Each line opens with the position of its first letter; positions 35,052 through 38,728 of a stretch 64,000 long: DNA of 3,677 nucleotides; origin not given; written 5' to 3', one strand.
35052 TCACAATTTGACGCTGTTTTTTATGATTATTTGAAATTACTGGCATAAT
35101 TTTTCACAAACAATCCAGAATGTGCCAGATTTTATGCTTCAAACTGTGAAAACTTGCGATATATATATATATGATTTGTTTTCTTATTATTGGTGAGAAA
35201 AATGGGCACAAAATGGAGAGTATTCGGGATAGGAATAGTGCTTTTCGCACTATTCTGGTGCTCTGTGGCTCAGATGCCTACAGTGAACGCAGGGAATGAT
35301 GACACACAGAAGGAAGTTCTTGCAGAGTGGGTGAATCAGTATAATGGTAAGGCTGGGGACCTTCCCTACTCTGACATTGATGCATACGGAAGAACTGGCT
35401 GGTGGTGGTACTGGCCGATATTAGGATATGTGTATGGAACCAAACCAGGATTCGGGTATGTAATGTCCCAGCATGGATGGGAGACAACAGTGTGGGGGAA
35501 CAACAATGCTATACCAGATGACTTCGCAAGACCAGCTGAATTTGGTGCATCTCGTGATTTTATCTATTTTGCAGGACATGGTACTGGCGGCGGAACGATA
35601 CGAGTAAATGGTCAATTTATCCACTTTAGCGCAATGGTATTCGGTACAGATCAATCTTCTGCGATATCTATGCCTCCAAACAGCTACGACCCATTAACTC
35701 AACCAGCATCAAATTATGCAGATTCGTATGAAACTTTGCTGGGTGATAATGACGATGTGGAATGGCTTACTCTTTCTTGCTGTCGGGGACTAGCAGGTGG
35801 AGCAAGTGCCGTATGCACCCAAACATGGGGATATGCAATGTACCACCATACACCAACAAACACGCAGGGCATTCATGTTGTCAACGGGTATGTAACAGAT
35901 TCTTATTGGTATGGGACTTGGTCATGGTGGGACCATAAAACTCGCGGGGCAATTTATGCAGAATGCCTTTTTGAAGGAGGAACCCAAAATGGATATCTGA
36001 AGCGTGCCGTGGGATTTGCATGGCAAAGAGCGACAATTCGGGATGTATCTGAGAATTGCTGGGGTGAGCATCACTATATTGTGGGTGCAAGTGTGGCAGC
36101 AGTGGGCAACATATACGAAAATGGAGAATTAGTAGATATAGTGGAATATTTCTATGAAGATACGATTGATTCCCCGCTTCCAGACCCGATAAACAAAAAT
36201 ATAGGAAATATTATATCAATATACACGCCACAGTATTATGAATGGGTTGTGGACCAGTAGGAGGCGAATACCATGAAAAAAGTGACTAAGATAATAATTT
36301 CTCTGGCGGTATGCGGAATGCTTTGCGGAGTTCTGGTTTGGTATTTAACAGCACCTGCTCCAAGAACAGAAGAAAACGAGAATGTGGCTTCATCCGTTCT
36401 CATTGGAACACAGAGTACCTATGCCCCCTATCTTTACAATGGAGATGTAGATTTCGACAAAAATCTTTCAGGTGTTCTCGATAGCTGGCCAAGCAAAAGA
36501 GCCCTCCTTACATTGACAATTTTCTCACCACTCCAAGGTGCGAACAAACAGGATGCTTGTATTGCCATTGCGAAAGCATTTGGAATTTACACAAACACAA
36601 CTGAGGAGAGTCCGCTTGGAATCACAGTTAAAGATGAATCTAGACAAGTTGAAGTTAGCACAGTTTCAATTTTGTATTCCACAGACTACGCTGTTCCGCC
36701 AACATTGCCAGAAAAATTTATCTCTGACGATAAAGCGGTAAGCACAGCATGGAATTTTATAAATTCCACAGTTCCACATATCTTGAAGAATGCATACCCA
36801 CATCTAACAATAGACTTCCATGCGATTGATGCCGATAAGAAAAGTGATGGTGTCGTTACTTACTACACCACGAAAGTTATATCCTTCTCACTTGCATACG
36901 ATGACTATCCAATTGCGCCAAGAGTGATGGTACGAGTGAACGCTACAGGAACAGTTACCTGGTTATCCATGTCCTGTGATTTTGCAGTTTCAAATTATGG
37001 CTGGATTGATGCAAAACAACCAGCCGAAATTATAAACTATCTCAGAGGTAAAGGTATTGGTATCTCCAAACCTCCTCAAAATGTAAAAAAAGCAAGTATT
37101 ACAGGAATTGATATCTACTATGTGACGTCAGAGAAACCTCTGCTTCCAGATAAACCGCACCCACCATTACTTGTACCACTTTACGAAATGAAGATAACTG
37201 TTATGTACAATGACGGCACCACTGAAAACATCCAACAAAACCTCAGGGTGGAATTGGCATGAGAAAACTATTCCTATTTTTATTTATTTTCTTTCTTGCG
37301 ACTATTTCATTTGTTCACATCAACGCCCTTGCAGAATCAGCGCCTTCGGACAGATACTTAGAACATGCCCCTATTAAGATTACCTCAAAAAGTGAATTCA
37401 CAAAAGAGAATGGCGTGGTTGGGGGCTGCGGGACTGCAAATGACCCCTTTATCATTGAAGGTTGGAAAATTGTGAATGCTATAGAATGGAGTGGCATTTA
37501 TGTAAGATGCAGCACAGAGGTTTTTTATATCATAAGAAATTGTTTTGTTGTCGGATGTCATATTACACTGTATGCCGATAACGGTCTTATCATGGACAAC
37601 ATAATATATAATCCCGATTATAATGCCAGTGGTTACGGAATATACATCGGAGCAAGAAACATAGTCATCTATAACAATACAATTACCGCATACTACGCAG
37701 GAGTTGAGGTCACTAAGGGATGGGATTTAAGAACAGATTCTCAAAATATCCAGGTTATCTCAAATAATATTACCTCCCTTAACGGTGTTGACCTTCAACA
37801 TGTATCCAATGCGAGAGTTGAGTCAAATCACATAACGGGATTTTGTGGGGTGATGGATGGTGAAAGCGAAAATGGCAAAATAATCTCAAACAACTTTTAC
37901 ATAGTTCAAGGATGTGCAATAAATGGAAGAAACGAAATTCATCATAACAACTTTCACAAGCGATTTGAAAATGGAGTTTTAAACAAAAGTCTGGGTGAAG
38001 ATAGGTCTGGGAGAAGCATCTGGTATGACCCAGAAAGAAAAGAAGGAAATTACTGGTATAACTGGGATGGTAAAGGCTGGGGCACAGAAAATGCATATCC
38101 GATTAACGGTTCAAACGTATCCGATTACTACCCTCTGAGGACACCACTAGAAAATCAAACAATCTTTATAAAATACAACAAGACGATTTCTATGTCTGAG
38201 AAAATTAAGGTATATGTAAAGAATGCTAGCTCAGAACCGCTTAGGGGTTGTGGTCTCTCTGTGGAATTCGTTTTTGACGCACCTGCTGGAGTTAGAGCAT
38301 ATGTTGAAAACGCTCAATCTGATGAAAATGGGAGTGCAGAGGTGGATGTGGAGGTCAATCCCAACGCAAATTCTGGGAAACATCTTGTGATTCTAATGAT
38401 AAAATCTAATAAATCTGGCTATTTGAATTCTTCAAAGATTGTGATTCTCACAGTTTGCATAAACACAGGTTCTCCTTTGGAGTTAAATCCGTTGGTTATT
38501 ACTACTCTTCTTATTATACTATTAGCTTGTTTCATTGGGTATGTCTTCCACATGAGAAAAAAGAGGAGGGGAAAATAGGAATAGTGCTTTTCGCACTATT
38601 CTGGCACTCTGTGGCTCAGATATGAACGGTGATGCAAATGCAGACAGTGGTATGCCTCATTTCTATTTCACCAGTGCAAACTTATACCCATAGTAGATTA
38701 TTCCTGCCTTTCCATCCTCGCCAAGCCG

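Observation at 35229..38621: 47-bp near-identical direct repeats bracket a three-gene secreted-protein cassette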

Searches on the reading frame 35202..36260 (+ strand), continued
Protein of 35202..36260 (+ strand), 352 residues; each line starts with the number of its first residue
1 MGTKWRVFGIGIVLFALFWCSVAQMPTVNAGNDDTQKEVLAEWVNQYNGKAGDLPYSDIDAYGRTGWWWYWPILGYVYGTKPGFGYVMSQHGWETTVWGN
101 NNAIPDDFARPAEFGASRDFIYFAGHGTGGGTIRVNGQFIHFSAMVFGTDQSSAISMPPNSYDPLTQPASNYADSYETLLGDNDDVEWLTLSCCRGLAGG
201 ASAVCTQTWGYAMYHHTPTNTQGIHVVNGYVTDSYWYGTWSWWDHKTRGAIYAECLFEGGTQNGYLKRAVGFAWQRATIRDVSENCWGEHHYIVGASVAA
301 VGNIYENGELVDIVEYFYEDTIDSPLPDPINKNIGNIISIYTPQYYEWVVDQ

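Call 53: find_encoding_contigs(protein=P0017, flank=10000, max_places=4)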
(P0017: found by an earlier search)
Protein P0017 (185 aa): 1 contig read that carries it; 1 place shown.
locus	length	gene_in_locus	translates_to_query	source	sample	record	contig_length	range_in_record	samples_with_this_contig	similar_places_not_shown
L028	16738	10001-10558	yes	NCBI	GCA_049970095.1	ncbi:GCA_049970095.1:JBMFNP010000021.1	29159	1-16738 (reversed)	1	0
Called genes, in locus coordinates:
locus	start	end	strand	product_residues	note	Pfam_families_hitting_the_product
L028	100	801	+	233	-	-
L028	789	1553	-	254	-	PF09754:PAC2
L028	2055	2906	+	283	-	PF02737:3HCDH_N, PF00725:3HCDH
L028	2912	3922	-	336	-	PF01398:JAB (weak)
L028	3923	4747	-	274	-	PF00899:ThiF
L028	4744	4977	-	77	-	-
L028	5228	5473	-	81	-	-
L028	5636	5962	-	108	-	-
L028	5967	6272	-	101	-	-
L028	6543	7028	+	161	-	-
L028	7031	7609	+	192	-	-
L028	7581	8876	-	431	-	PF20695:UbiD_N, PF01977:UbiD, PF20696:UbiD_C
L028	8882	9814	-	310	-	PF00288:GHMP_kinases_N, PF08544:GHMP_kinases_C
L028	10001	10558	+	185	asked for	PF19872:DUF6345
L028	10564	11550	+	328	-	-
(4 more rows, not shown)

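Call 64: predict_structure(alignment_id=A1)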
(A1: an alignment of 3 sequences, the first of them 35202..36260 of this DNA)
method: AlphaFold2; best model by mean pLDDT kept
length: 352 residues; sequences in the alignment: 3
mean_pLDDT: 30.6   pTM: 0.20
mean pLDDT of the five models: 30.6, 28.6, 28.1, 28.0, 24.4
residues with pLDDT >= 90: 0; 70-90: 0; 50-70: 11; < 50: 341
segments of 3 or more residues with pLDDT < 50: 4-6, 16-352
pLDDT, mean of each block of 10 residues (from residue 1): 52 53 31 24 25 29 30 34 38 29 26 26 25 28 26 31 33 28 25 25 29 26 25 27 33 37 34 33 30 30 34 34 29 27 27 21
secondary structure, 60 per line:
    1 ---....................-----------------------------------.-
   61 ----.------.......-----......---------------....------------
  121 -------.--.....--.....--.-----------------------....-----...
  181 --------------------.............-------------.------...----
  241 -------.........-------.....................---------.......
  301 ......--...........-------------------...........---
elements in order: H4-23 H72-78 H84-89 H105-108 E131-135 E138-142 H169-172 H201-213 H248-256 H264-284 E294-306 E309-319 E339-349
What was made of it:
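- Tried and rejected: AlphaFold2 on g1 with a 3-sequence alignment failed (pLDDT 30.6, call 64), so no fold search was run.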

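Call 65: search_protein_families(library=pfam, proteins=[window:35202-36260:+, P0002, P0003, P0006, P0008, P0011, L004:10948-11961:+, L006:10958-11986:+, L024:3966-4934:+], max_evalue=10)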
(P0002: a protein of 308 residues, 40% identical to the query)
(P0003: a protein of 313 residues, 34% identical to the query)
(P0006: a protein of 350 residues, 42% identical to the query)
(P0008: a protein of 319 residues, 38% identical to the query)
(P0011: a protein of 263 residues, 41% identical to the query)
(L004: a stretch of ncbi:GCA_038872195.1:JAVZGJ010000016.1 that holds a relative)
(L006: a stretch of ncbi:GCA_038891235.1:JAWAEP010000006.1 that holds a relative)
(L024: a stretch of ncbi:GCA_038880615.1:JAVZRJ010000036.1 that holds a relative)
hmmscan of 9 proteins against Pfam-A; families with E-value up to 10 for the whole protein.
window:35202-36260:+ (352 aa): 1 family
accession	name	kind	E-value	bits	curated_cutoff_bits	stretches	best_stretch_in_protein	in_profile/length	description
PF19872.4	DUF6345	-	1.4e-09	38.1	26.9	1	83-283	23-175/221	Family of unknown function (DUF6345)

P0002 (308 aa): 2 families
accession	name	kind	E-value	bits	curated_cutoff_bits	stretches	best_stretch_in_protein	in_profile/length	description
PF19872.4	DUF6345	-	8.2e-18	65.1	26.9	1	74-241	21-177/221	Family of unknown function (DUF6345)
PF13540.12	RCC1_2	-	0.26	11.6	22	1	165-181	11-27/30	Regulator of chromosome condensation (RCC1) repeat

P0003 (313 aa): 1 family
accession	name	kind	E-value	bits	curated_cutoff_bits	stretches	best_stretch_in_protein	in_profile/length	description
PF19872.4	DUF6345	-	5.7e-18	65.6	26.9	1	43-199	2-149/221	Family of unknown function (DUF6345)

P0006 (350 aa): 2 families
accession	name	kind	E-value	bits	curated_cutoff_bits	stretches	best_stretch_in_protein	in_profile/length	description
PF19872.4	DUF6345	-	1.2e-11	44.9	26.9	1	102-265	42-173/221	Family of unknown function (DUF6345)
PF11466.13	Doppel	-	0.1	12.7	25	1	12-29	11-28/30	Prion-like protein Doppel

P0008 (319 aa): 2 families
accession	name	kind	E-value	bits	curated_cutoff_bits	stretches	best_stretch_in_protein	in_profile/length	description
PF19872.4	DUF6345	-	7.3e-20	71.8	26.9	1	41-249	1-175/221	Family of unknown function (DUF6345)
PF11466.13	Doppel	-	0.017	15.2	25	1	12-29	11-28/30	Prion-like protein Doppel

P0011 (263 aa): 3 families
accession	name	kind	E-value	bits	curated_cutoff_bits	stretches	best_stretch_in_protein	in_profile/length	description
PF19872.4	DUF6345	-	3.1e-62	210.3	26.9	1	34-259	1-219/221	Family of unknown function (DUF6345)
PF00656.27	Peptidase_C14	-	0.071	13.2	21.4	1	38-118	10-93/233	Caspase domain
PF24303.1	DUF7485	-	0.24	11.3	27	1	214-259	6-46/284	Domain of unknown function (DUF7485)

L004:10948-11961:+ (337 aa): 2 families
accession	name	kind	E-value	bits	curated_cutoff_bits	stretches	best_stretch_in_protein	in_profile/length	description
PF18231.7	SerK_C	-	0.075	13.8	25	1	255-283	6-34/105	L-serine kinase SerK, C-terminal domain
PF22282.1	CydS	-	0.084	13.2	25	1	13-25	12-24/31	CydS-like protein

L006:10958-11986:+ (342 aa): 0 families

L024:3966-4934:+ (322 aa): 3 families
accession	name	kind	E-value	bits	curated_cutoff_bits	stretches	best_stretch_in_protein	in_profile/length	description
PF13229.12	Beta_helix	-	4.2e-05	23.7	25.9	2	89-199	45-157/158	Right handed beta helix region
PF05048.19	NosD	-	0.3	10.9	23.6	1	102-136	49-80/212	Periplasmic copper-binding protein (NosD)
PF12650.12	DUF3784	-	1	10.1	28.1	1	280-309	36-65/94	Domain of unknown function (DUF3784)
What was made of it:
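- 35202..36260 (+): g1: secreted DUF6345 protein, 352 aa. A canonical family member gives a faint Peptidase_C14 hit (E = 0.07, call 65).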

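Call 66: find_encoding_contigs(protein=P0012, flank=10000, max_places=3)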
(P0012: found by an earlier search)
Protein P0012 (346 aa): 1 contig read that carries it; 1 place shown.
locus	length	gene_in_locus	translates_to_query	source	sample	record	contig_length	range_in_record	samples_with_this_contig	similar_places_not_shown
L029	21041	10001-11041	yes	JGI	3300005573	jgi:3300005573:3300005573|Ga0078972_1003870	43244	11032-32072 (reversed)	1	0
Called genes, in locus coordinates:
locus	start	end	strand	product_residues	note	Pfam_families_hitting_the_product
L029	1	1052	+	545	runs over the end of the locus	PF17391:Urocanase_N, PF01175:Urocanase, PF17392:Urocanase_C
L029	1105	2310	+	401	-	PF13167:GTP-bdg_N, PF16360:GTP-bdg_M, PF00009:GTP_EFTU (weak), PF01926:MMR_HSR1, PF02421:FeoB_N (weak)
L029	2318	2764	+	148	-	PF21818:DUF6884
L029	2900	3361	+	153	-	-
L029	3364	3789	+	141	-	PF22399:DUF6979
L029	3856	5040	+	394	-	PF04313:HSDR_N, PF24701:DUF7664 (weak)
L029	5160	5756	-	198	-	-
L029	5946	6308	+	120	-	PF24701:DUF7664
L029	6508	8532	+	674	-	-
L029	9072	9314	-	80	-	PF01870:Hjc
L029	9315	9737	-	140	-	-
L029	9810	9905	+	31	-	-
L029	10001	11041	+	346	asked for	PF19872:DUF6345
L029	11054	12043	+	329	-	-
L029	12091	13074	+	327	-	PF13229:Beta_helix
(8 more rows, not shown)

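Call 67: find_encoding_contigs(protein=P0006, flank=10000, max_places=3)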
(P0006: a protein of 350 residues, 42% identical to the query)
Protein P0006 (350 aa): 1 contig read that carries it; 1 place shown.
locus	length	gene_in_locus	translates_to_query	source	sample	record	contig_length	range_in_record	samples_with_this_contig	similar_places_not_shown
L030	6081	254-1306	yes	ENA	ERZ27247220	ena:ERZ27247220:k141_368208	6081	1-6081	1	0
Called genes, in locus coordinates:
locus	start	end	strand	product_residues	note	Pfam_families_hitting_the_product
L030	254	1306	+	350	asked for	PF19872:DUF6345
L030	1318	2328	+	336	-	-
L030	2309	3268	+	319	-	PF13229:Beta_helix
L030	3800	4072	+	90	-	-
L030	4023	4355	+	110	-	-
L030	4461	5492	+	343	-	-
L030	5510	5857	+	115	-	-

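Call 74: search_protein_families(library=phrogs, proteins=[window:35202-36260:+], max_evalue=0.01)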
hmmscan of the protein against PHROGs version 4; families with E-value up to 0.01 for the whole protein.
window:35202-36260:+ (352 aa): 0 families

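Call 75: search_protein_families(library=ncbifam, proteins=[window:35202-36260:+], max_evalue=0.01)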
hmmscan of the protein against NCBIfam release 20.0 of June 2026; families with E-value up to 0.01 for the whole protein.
window:35202-36260:+ (352 aa): 0 families

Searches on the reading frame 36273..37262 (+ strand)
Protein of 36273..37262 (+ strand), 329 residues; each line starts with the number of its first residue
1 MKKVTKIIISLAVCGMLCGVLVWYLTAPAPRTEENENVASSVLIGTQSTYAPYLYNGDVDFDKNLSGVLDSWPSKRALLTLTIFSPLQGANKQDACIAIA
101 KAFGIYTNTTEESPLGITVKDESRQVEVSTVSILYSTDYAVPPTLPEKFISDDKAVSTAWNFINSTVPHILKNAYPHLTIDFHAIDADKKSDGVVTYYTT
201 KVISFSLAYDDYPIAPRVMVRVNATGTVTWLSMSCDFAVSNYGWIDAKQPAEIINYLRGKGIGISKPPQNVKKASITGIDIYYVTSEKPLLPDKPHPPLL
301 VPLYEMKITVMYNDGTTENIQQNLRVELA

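Call 8: search_protein_families(library=pfam, proteins=[window:36273-37262:+], max_evalue=0.01)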
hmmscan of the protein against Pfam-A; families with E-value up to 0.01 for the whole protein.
window:36273-37262:+ (329 aa): 0 families

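Call 65: search_protein_families(library=pfam, proteins=[window:36273-37262:+], max_evalue=10)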
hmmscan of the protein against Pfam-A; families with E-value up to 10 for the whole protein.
window:36273-37262:+ (329 aa): 1 family
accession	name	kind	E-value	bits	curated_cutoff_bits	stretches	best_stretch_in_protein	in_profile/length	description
PF18957.6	RibLong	-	0.11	13.8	27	1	304-326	70-92/93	Long Rib domain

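Call 71: find_encoding_contigs(protein=window:36273-37262:+, flank=6000, max_places=10)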
Protein window:36273-37262:+ (329 aa): 6 contigs read that carry it; 3 places shown.
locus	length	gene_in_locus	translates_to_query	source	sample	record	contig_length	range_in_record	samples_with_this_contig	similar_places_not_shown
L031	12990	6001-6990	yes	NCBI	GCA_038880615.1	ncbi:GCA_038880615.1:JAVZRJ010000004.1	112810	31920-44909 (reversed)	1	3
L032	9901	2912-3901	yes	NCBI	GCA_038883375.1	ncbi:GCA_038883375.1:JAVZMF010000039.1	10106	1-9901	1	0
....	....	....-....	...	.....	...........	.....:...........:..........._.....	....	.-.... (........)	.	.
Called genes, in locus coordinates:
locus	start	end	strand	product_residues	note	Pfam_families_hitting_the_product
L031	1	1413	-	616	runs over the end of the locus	PF00012:HSP70, PF06723:MreB_Mbl, PF00012:HSP70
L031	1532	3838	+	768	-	PF14520:HHH_5, PF13432:TPR_16, PF00515:TPR_1, PF07719:TPR_2, PF13181:TPR_8, PF13432:TPR_16, PF13414:TPR_11, PF00515:TPR_1, +28 more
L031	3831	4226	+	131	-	PF19101:DUF5788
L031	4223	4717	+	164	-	PF04892:VanZ-LLP1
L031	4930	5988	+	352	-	PF19872:DUF6345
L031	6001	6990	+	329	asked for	-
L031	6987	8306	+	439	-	-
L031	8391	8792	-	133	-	PF12172:zf-ChsH2, PF01796:OB_ChsH2_C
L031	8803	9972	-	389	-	PF00108:Thiolase_N, PF22691:Thiolase_C_1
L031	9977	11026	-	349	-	PF01154:HMG_CoA_synt_N (weak), PF08541:ACP_syn_III_C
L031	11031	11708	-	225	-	PF12844:HTH_19, PF01381:HTH_3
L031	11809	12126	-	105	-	-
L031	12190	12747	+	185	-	-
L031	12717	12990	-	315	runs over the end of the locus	PF01478:Peptidase_A24 (faint), PF06847:Arc_PepC_II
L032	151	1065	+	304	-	PF01134:GIDA (faint), PF01266:DAO (faint), PF01494:FAD_binding_3 (faint), PF03486:HI0933_like (faint), PF07992:Pyr_redox_2, PF12831:FAD_oxidored (faint), PF13738:Pyr_redox_3, PF00070:Pyr_redox, +2 more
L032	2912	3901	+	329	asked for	-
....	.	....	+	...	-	?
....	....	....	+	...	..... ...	-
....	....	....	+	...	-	-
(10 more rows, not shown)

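Call 74: search_protein_families(library=phrogs, proteins=[window:36273-37262:+], max_evalue=0.01)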
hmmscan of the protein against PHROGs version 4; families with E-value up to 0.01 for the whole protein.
window:36273-37262:+ (329 aa): 0 families

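Call 75: search_protein_families(library=ncbifam, proteins=[window:36273-37262:+], max_evalue=0.01)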
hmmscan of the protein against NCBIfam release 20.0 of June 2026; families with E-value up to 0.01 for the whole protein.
window:36273-37262:+ (329 aa): 0 families

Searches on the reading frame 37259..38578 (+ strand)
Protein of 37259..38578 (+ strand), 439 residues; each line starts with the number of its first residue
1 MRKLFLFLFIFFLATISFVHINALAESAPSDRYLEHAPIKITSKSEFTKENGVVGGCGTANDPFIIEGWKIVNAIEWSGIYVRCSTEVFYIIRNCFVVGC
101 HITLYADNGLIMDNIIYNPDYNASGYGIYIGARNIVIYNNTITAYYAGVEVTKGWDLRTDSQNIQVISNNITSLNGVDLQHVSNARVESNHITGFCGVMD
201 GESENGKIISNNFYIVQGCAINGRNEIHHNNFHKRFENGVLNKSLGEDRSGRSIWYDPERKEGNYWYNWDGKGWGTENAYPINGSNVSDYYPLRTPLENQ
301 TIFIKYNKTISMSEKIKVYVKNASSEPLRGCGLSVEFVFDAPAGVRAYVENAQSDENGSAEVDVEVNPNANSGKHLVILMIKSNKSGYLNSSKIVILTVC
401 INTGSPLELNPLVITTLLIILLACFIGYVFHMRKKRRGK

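Call 8: search_protein_families(library=pfam, proteins=[window:37259-38578:+], max_evalue=0.01)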
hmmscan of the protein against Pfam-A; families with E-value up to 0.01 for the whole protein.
window:37259-38578:+ (439 aa): 1 family
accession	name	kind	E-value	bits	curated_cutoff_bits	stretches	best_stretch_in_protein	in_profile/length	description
PF01835.25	MG2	-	0.0058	17.4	32.8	0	315-379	18-80/96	MG2 domain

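Call 35: search_solved_structures(query=window:37259-38578:+, max_evalue=1)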
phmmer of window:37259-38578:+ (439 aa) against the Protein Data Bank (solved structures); distinct sequences matched with E-value up to 1: 1.
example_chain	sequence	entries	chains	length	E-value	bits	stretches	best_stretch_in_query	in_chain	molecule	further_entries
8y7r_A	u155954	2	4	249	0.24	13.5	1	27-95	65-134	NAD(P)-dependent dehydrogenase (Short-subunit alcohol dehydrogenase family)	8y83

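Call 74: search_protein_families(library=phrogs, proteins=[window:37259-38578:+], max_evalue=0.01)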
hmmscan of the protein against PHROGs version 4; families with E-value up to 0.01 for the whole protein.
window:37259-38578:+ (439 aa): 0 families

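Call 75: search_protein_families(library=ncbifam, proteins=[window:37259-38578:+], max_evalue=0.01)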
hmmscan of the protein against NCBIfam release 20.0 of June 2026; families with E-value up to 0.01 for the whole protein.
window:37259-38578:+ (439 aa): 0 families
